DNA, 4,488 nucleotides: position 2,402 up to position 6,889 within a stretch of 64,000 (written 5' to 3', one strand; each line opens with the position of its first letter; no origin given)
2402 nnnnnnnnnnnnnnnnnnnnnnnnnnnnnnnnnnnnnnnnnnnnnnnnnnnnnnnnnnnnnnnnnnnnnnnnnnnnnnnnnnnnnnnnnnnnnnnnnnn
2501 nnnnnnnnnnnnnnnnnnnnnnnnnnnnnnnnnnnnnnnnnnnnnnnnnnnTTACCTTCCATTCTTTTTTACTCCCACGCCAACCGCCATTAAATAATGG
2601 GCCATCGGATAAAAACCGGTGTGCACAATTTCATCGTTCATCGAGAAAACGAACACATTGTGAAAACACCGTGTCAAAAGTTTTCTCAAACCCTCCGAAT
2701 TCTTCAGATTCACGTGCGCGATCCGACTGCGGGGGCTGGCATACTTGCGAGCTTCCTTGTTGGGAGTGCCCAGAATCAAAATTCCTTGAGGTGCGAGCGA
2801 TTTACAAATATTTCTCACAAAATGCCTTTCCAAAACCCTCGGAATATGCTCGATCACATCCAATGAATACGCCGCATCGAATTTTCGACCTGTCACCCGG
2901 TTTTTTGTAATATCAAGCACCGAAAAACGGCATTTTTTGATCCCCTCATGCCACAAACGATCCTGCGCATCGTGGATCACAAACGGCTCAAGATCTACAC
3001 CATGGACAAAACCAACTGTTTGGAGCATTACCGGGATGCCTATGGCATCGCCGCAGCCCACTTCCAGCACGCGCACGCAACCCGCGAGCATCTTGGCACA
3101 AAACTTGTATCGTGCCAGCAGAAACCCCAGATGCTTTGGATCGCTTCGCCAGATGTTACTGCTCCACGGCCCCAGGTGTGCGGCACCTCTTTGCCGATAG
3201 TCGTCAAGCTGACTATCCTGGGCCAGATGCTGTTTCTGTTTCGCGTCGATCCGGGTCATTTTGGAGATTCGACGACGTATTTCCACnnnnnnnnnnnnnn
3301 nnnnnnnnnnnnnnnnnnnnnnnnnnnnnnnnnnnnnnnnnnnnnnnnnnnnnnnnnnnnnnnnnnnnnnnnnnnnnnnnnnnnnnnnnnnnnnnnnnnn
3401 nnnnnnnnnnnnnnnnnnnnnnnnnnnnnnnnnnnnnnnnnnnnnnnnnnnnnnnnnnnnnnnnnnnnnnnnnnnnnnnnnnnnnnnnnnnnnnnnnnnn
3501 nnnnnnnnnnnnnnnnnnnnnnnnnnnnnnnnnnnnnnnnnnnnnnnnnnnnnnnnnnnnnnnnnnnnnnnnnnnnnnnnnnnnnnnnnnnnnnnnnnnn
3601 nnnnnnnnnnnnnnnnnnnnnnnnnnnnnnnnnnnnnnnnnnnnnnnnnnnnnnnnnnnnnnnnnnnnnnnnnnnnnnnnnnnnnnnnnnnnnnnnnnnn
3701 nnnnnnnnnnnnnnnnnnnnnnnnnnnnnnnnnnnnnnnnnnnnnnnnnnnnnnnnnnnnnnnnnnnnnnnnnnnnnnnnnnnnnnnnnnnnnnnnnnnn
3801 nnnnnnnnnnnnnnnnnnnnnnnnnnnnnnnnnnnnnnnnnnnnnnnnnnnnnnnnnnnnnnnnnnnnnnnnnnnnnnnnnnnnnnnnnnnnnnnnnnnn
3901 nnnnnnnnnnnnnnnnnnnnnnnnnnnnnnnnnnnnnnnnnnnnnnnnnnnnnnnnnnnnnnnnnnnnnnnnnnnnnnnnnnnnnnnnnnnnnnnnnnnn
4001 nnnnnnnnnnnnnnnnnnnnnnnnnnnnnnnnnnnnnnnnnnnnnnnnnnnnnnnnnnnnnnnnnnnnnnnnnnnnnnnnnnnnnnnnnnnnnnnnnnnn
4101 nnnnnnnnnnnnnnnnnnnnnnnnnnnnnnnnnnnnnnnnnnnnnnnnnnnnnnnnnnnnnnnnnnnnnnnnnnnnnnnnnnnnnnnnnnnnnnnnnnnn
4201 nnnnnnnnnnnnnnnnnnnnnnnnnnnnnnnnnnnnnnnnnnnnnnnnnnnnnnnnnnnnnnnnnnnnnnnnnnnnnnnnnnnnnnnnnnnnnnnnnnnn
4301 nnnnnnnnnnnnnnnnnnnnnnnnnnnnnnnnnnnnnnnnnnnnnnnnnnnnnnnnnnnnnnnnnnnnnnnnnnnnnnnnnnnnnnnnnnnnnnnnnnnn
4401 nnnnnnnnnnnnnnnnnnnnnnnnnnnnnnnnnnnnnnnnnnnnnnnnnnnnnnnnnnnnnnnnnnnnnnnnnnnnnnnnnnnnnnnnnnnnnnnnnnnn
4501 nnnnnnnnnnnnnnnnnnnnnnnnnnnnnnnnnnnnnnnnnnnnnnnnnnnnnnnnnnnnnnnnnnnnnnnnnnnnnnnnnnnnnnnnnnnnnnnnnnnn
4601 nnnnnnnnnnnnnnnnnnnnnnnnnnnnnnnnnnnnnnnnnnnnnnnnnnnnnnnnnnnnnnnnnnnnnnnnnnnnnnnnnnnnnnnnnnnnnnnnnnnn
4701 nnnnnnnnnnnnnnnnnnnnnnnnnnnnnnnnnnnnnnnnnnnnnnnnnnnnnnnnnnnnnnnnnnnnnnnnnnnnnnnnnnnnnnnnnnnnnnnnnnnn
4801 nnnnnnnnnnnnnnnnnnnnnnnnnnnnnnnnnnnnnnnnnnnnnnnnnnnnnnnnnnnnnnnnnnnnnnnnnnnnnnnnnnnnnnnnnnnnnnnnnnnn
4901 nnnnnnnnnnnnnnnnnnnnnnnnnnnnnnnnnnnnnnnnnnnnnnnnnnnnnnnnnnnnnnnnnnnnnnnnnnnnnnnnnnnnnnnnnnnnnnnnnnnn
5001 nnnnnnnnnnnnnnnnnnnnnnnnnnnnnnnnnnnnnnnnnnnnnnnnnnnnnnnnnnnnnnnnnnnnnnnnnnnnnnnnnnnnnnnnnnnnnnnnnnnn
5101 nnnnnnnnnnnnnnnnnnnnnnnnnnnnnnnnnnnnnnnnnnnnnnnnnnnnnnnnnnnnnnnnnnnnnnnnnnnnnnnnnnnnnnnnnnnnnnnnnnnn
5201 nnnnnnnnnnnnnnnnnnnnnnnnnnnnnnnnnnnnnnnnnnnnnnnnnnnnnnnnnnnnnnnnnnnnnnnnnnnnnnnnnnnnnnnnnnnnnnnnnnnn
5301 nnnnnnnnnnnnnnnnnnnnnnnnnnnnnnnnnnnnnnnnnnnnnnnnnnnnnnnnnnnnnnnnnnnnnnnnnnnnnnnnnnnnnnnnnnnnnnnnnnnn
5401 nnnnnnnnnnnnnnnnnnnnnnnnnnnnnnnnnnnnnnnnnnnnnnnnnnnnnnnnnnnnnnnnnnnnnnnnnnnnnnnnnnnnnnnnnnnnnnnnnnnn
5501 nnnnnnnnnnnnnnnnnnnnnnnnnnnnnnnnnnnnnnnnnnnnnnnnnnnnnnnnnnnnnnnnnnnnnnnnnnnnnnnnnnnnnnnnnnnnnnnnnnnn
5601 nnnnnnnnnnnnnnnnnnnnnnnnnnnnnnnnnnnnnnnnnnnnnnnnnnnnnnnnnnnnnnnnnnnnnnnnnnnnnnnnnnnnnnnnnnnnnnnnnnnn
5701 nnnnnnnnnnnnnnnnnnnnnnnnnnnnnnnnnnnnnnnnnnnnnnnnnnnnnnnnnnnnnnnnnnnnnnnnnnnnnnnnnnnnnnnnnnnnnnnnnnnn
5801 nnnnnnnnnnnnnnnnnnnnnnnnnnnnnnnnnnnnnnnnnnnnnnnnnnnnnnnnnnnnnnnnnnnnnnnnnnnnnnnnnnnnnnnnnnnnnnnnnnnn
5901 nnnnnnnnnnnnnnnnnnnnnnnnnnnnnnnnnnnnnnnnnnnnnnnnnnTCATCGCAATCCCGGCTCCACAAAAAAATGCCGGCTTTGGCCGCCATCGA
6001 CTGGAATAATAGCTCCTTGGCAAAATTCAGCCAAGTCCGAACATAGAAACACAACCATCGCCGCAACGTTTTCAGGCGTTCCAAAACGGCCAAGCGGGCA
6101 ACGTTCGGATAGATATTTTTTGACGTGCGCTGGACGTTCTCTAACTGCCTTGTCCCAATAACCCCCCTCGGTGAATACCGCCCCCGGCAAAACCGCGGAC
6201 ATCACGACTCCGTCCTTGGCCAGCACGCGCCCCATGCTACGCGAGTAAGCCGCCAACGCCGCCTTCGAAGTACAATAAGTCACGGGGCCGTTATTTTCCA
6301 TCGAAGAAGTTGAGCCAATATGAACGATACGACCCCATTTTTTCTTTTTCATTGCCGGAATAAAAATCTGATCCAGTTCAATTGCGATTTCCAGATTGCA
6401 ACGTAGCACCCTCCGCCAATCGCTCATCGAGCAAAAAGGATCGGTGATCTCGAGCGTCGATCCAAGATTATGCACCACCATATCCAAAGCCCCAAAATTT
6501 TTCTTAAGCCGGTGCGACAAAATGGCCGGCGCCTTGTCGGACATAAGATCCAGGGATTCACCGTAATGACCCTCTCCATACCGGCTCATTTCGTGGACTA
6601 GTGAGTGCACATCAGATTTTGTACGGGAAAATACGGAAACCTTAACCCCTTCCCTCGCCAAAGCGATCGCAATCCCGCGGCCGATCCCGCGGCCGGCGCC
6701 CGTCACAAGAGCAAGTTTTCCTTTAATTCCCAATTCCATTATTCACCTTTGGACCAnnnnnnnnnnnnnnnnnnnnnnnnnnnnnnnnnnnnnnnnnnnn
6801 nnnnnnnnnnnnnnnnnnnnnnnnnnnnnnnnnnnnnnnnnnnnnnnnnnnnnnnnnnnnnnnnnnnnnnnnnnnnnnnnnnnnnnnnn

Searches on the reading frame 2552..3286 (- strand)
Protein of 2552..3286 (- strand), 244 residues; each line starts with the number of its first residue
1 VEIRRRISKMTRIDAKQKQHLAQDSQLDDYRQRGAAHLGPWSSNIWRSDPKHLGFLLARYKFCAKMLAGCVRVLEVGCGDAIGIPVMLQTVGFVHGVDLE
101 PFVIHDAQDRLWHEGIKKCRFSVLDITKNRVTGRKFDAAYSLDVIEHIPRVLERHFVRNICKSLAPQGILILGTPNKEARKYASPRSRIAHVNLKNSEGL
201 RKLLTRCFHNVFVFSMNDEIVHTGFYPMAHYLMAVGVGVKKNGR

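Call 6: search_protein_families(library=pfam, proteins=[window:2552-3286:-], max_evalue=0.01)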
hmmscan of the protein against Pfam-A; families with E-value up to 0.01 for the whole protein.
window:2552-3286:- (244 aa): 5 families
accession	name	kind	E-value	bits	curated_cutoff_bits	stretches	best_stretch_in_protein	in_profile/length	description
PF13489.12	Methyltransf_23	-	2.6e-12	47.2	27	1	72-205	25-155/164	Methyltransferase domain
PF13847.12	Methyltransf_31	-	9.2e-12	45.3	27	1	72-179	6-116/145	Methyltransferase domain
PF13649.12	Methyltransf_25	-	1.7e-11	45.1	27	1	73-168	1-97/97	Methyltransferase domain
PF08241.18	Methyltransf_11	-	1.4e-10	42.1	21.2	1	74-172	1-95/95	Methyltransferase domain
PF08242.18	Methyltransf_12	-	2.6e-09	38.1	30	1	74-170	1-98/98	Methyltransferase domain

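Call 7: search_protein_families(library=ncbifam, proteins=[window:2552-3286:-], max_evalue=0.01)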
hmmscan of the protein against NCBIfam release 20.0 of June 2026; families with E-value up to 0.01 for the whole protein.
window:2552-3286:- (244 aa): 12 families
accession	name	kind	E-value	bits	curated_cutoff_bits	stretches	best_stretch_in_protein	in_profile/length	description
TIGR01983.1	UbiG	equivalog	4.6e-13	49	102.95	1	70-183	50-162/228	bifunctional 2-polyprenyl-6-hydroxyphenol methylase/3-demethylubiquinol 3-O-methyltransferase UbiG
NF043040.1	corrin_prot_MT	hypoth_equivalog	8.6e-07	28.6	180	1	69-172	41-147/216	corrinoid protein-associated methyltransferase CpaM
TIGR04074.1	bacter_Hen1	equivalog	2.4e-06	26.3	340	1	69-179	282-398/462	3' terminal RNA ribose 2'-O-methyltransferase Hen1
NF041536.1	ArsM_DUF2284_UU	exception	2.3e-05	23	575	1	70-172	77-180/459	arsenite methyltransferase/DUF2284 domain selenoprotein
TIGR02021.1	BchM-ChlM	equivalog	4.1e-05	23.1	158.9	1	70-161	55-144/218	magnesium protoporphyrin IX methyltransferase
NF008686.0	PRK11705.1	equivalog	9.8e-05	21.5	400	1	67-180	165-273/383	cyclopropane fatty acyl phospholipid synthase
NF053839.1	CPFASynBruc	equivalog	0.00011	21.3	600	1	64-176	168-280/410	cyclopropane fatty acid synthase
NF041537.1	ArsM_AhpD_UU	exception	0.00014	20.8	510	1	66-172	73-180/345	arsenite methyltransferase/AhpD domain selenoprotein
NF041650.1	nod_mtase_NodS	equivalog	0.00041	20.1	300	1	71-177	40-144/190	nodulation methyltransferase NodS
TIGR02072.1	BioC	equivalog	0.0022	17.8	184.95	1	71-178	36-138/244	malonyl-ACP O-methyltransferase BioC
NF047649.1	MTase_UXPK_star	exception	0.0029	16.7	460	1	72-146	80-157/283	methyltransferase/UXPK-star double selenoprotein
NF001790.0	PRK00517.3-3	equivalog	0.0059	16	269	1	70-171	123-222/262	50S ribosomal protein L11 methyltransferase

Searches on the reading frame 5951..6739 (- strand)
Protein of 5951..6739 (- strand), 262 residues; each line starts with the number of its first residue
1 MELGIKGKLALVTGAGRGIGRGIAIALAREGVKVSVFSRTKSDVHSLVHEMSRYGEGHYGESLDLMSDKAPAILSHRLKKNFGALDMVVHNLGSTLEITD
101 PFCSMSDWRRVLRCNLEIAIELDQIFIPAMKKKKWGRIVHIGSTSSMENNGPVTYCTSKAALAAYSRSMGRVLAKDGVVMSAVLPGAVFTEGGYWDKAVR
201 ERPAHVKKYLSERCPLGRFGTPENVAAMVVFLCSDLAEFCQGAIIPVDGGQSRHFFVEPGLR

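Call 6: search_protein_families(library=pfam, proteins=[window:5951-6739:-], max_evalue=0.01)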
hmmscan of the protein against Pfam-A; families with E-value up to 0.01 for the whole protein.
window:5951-6739:- (262 aa): 3 families
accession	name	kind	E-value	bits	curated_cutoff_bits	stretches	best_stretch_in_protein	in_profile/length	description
PF13561.12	adh_short_C2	-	1.4e-41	143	27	1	14-251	1-235/236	Enoyl-(Acyl carrier protein) reductase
PF00106.31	adh_short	-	2.7e-36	125.3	26.6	1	8-191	1-185/195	short chain dehydrogenase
PF08659.16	KR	-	3.2e-05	24.3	22.6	1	11-166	4-160/180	KR domain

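Call 7: search_protein_families(library=ncbifam, proteins=[window:5951-6739:-], max_evalue=0.01)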
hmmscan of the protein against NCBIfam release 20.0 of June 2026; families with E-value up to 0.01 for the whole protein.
window:5951-6739:- (262 aa): 228 families (the best 25 are shown)
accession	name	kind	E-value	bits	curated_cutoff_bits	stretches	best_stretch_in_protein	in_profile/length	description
NF005559.1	PRK07231.1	subfamily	2.4e-48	164.8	215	1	5-251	2-247/249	glucose 1-dehydrogenase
NF009466.0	PRK12826.1-2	subfamily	2.6e-47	161.4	222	1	8-252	4-245/248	3-oxoacyl-ACP reductase FabG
TIGR01830.1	3oxo_ACP_reduc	equivalog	1.4e-44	152.6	297.75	1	10-250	1-237/239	3-oxoacyl-[acyl-carrier-protein] reductase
NF004791.0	PRK06138.1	equivalog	1.3e-43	149.1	312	1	5-252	3-250/252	SDR family oxidoreductase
NF004778.0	PRK06124.1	equivalog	2.9e-43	148.1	303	1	5-255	9-256/256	SDR family oxidoreductase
NF004197.0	PRK05653.1-1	equivalog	3.3e-42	144.8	332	1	2-251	2-246/249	3-oxoacyl-ACP reductase FabG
NF005095.0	PRK06523.1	subfamily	3.9e-40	138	231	1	4-252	7-258/261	oxidoreductase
NF052558.1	MBtsdlDhBudC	equivalog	5.5e-40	137.5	270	1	6-252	2-242/250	meso-2,3-butanediol dehydrogenase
NF005873.0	PRK07814.1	equivalog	3.3e-39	134.9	346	1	5-251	8-251/263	SDR family oxidoreductase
NF004198.0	PRK05653.1-3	equivalog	2.2e-38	132.2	296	1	6-251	6-246/248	3-oxoacyl-ACP reductase FabG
NF009468.0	PRK12826.1-4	equivalog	1.4e-37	129.8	318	1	5-251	5-247/256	SDR family oxidoreductase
NF004202.0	PRK05653.2-2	equivalog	4.1e-37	128.1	333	1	4-251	4-247/259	3-oxoacyl-ACP reductase FabG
NF006070.0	PRK08213.1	subfamily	1.2e-36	126.5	279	1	5-252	10-257/259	gluconate 5-dehydrogenase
NF009464.0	PRK12824.1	subfamily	2.8e-36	125.4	269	1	8-251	3-242/245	3-oxoacyl-ACP reductase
NF004200.0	PRK05653.1-5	equivalog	4.7e-36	124.6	273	1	9-250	4-240/242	3-oxoacyl-ACP reductase FabG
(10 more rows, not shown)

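Call 74: search_solved_structures(query=window:5951-6739:-, max_evalue=1e-35)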
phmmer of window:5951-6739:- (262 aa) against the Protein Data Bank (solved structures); distinct sequences matched with E-value up to 1e-35: 3.
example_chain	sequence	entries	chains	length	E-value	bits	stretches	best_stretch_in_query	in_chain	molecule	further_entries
2p68_A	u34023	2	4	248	4.4e-40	141.1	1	1-251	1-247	3-oxoacyl-[acyl-carrier-protein] reductase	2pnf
5thq_G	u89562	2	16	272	3.4e-38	134.9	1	1-251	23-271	3-oxoacyl-ACP reductase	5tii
4afn_A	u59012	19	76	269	9.2e-36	126.9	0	3-251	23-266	3-OXOACYL-[ACYL-CARRIER-PROTEIN] REDUCTASE FABG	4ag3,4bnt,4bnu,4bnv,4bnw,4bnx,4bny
